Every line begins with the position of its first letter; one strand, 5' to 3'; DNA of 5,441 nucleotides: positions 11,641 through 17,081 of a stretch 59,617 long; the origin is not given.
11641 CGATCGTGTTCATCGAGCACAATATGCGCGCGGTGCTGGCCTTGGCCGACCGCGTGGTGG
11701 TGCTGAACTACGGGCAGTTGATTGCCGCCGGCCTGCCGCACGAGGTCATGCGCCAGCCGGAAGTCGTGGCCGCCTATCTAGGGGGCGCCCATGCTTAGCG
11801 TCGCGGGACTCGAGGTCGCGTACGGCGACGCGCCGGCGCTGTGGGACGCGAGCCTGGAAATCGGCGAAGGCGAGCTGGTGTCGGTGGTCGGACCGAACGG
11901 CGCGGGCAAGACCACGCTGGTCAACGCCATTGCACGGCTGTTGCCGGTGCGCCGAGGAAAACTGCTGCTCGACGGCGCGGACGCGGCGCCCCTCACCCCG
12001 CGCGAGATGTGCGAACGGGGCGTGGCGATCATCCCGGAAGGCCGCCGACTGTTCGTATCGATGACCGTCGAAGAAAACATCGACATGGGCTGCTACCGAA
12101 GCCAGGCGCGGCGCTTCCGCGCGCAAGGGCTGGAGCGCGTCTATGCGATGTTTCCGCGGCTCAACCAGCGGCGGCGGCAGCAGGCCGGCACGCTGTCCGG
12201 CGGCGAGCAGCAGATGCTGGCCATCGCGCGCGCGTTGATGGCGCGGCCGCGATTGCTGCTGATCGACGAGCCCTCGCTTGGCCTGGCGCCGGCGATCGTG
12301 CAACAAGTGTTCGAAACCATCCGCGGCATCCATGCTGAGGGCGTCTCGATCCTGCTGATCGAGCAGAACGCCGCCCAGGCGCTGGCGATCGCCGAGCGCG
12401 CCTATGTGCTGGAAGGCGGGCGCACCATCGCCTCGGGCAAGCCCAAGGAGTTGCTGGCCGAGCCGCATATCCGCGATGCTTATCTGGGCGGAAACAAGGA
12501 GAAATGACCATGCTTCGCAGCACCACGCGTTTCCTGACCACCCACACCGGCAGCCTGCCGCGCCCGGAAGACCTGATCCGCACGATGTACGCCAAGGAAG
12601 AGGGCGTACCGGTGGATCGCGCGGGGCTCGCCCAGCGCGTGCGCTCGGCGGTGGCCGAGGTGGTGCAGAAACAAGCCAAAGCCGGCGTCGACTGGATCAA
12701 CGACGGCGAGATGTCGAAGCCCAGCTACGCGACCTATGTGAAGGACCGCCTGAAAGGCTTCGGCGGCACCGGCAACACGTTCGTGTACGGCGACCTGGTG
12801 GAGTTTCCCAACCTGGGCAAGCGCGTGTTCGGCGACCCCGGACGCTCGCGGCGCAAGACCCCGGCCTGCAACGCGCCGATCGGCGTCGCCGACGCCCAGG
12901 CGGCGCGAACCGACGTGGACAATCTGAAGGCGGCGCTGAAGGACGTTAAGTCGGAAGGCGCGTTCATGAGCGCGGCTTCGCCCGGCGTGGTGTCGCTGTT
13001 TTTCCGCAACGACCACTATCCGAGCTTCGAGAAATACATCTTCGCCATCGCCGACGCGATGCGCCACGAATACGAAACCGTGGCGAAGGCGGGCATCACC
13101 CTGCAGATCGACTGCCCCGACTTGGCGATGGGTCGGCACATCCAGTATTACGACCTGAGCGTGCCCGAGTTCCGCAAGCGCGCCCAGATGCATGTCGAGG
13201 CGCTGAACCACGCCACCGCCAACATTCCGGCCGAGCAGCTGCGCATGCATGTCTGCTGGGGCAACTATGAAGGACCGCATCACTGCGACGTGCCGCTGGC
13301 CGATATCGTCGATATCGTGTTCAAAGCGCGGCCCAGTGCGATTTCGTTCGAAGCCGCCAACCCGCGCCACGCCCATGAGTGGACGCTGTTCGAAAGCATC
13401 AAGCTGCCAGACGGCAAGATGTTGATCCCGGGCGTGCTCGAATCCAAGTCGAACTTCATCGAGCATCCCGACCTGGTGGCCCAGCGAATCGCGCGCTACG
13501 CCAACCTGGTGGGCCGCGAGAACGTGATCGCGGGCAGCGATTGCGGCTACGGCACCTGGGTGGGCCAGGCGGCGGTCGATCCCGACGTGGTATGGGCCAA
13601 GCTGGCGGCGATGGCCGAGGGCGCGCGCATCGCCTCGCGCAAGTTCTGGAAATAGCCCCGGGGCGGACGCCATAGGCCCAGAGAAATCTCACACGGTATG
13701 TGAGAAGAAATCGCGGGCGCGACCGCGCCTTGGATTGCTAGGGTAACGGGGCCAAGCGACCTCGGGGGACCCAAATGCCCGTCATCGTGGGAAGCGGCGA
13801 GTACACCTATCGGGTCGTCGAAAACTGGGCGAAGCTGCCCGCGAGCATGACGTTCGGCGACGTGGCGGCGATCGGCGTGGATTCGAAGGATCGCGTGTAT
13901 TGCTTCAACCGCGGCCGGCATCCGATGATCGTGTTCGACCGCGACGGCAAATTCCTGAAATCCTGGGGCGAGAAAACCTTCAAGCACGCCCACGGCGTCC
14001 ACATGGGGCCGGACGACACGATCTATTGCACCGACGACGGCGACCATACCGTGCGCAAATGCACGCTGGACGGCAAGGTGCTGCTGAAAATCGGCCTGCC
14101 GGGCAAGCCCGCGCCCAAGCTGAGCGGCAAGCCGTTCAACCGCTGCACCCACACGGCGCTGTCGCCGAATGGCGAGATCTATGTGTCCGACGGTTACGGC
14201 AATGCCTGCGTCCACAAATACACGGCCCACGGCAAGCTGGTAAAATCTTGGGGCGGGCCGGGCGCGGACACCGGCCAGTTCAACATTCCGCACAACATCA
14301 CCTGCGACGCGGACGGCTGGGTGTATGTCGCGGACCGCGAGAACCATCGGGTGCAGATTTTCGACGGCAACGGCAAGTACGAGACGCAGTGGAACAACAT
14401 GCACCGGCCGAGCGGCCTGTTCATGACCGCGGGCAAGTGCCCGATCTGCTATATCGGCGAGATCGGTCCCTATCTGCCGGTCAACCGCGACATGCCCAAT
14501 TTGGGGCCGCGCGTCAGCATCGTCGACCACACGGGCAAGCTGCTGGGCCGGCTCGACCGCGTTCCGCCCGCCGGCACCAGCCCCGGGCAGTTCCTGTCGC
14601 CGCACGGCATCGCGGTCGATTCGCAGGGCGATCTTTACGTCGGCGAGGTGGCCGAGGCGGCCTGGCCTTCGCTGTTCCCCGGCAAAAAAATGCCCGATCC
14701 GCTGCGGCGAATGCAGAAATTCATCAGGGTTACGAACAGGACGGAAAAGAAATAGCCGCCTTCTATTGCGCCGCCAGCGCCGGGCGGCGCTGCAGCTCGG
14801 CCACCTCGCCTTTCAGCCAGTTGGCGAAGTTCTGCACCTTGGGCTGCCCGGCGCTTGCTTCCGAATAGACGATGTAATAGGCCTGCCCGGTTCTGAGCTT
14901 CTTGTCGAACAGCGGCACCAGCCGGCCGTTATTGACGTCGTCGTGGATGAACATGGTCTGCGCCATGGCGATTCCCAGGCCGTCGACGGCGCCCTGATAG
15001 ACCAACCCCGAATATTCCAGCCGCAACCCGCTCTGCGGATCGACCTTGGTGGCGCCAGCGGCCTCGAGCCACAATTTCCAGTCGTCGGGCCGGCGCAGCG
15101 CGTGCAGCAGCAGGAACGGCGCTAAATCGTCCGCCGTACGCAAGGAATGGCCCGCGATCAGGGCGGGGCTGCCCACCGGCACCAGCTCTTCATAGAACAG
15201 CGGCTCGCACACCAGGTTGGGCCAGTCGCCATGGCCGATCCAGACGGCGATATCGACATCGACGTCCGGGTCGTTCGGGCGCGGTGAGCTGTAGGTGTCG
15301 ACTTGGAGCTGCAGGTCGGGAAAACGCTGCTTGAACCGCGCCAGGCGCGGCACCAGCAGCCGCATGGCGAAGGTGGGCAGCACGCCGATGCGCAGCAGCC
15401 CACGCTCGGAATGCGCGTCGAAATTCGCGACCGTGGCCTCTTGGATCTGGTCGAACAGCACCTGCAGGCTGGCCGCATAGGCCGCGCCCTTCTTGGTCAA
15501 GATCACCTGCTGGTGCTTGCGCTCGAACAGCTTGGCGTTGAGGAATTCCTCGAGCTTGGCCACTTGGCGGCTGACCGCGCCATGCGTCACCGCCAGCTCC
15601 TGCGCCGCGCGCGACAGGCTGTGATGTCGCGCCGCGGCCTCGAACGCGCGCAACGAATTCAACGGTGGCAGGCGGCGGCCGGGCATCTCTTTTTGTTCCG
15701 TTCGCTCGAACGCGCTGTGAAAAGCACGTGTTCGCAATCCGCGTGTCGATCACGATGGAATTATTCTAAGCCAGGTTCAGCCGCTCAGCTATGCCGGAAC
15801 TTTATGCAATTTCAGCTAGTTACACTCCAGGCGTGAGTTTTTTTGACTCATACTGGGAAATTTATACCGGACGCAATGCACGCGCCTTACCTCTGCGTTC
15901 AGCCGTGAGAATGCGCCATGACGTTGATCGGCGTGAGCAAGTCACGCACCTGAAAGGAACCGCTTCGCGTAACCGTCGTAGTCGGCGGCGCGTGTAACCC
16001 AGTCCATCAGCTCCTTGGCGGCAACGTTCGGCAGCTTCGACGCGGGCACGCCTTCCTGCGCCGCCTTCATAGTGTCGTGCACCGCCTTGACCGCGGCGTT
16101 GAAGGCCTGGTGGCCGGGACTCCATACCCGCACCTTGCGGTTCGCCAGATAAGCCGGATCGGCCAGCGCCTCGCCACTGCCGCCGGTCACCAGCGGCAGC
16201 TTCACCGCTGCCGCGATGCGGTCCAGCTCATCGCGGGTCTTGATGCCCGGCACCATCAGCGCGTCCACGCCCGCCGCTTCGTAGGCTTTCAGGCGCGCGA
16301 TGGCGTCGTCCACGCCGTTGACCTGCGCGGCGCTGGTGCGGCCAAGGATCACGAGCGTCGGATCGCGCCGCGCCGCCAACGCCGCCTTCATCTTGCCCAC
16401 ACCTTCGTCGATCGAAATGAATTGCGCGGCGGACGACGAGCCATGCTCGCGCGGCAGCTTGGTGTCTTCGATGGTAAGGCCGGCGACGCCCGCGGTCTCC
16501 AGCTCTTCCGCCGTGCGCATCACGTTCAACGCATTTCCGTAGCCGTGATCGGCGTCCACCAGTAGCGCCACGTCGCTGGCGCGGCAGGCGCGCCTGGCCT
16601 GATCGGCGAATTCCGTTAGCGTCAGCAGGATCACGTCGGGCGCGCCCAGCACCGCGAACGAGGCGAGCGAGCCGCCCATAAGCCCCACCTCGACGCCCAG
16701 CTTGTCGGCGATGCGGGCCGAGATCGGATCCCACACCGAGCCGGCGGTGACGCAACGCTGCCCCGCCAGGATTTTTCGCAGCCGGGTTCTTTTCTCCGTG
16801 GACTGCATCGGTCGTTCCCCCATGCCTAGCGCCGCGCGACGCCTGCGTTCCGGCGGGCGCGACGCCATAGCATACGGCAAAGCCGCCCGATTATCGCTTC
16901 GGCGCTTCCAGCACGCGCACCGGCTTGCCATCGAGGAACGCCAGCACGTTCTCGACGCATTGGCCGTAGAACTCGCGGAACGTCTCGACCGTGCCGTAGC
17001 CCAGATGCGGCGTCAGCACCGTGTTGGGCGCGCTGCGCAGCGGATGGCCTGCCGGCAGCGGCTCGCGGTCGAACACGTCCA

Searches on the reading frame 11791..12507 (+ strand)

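Call 35: search_protein_families(library=pfam, max_evalue=0.000001, proteins=[window:11791-12507:+])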
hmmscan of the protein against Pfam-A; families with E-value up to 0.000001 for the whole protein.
window:11791-12507:+ (238 aa): 2 families
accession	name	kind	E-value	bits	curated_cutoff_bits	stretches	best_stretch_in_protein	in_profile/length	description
PF00005.33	ABC_tran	-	3.2e-30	105.9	25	1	19-162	3-136/137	ABC transporter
PF13304.12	AAA_21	-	2.2e-11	44.8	27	0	128-188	231-294/304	AAA domain, putative AbiEii toxin, Type IV TA system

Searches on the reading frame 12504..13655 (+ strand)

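Call 35: search_protein_families(library=pfam, max_evalue=0.000001, proteins=[window:12504-13655:+])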
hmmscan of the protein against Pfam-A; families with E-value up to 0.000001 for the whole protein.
window:12504-13655:+ (383 aa): 1 family
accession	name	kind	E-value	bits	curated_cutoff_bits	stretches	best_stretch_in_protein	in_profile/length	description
PF01717.24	Meth_synt_2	-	1.2e-11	44.9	21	0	176-357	146-311/324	Cobalamin-independent synthase, Catalytic domain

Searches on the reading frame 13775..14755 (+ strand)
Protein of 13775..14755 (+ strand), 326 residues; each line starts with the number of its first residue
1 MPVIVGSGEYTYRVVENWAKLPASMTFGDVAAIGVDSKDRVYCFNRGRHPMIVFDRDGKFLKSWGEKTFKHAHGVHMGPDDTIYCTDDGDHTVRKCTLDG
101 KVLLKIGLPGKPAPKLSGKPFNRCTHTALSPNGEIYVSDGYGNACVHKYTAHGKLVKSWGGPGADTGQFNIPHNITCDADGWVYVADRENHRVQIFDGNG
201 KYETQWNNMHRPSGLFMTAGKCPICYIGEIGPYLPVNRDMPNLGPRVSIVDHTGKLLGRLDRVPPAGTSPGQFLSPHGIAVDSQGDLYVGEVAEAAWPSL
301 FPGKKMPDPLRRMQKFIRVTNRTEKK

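Call 35: search_protein_families(library=pfam, max_evalue=0.000001, proteins=[window:13775-14755:+])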
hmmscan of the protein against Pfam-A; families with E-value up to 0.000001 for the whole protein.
window:13775-14755:+ (326 aa): 1 family
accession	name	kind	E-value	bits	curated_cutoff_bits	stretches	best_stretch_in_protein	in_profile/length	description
PF01436.27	NHL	-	4.5e-20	71.1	20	0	169-196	1-28/28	NHL repeat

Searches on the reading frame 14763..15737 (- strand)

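Call 35: search_protein_families(library=pfam, max_evalue=0.000001, proteins=[window:14763-15737:-])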
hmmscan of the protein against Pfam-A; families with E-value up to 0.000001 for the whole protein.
window:14763-15737:- (324 aa): 2 families
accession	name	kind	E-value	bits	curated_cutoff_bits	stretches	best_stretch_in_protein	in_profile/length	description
PF03466.25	LysR_substrate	-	4.6e-37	127.9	28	1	110-311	3-207/209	LysR substrate binding domain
PF00126.33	HTH_1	-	2.8e-19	69.3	26.6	1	26-84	1-59/60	Bacterial regulatory helix-turn-helix protein, lysR family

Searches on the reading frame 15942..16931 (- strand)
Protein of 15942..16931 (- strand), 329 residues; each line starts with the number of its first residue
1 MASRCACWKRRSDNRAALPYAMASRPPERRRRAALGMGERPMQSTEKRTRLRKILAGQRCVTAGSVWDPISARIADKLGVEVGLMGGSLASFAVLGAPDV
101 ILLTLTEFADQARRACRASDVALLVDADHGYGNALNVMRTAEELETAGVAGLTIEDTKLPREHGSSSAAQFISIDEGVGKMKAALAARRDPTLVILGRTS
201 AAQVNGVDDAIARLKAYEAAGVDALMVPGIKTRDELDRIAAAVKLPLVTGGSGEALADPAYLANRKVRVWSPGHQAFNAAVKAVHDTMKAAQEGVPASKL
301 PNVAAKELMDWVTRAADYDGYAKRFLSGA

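Call 35: search_protein_families(library=pfam, max_evalue=0.000001, proteins=[window:15942-16931:-])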
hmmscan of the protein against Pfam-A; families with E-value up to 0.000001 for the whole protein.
window:15942-16931:- (329 aa): 1 family
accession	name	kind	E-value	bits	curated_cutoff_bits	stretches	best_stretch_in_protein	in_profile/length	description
PF13714.12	PEP_mutase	-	1.7e-38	133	31.5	1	52-290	2-238/240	Phosphoenolpyruvate phosphomutase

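Call 38: search_protein_families(library=ncbifam, max_evalue=1e-10, proteins=[window:15942-16931:-])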
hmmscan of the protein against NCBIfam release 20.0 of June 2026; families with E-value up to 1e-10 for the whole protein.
window:15942-16931:- (329 aa): 5 families
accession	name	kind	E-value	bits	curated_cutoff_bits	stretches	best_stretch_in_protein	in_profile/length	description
TIGR02317.1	prpB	equivalog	1.4e-44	152.4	354.4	1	48-249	2-202/285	methylisocitrate lyase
NF008455.0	PRK11320.1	equivalog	2.7e-36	125.3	353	1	49-289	9-252/295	methylisocitrate lyase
TIGR02319.1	CPEP_Pphonmut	equivalog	6.4e-33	114.2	420.05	1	49-249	6-206/294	carboxyvinyl-carboxyphosphonate phosphorylmutase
TIGR02321.1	Pphn_pyruv_hyd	equivalog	2.3e-25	89.3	374.4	1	47-288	3-250/290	phosphonopyruvate hydrolase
TIGR02320.1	PEP_mutase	equivalog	1.3e-22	80.1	319.55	1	51-228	1-188/284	phosphoenolpyruvate mutase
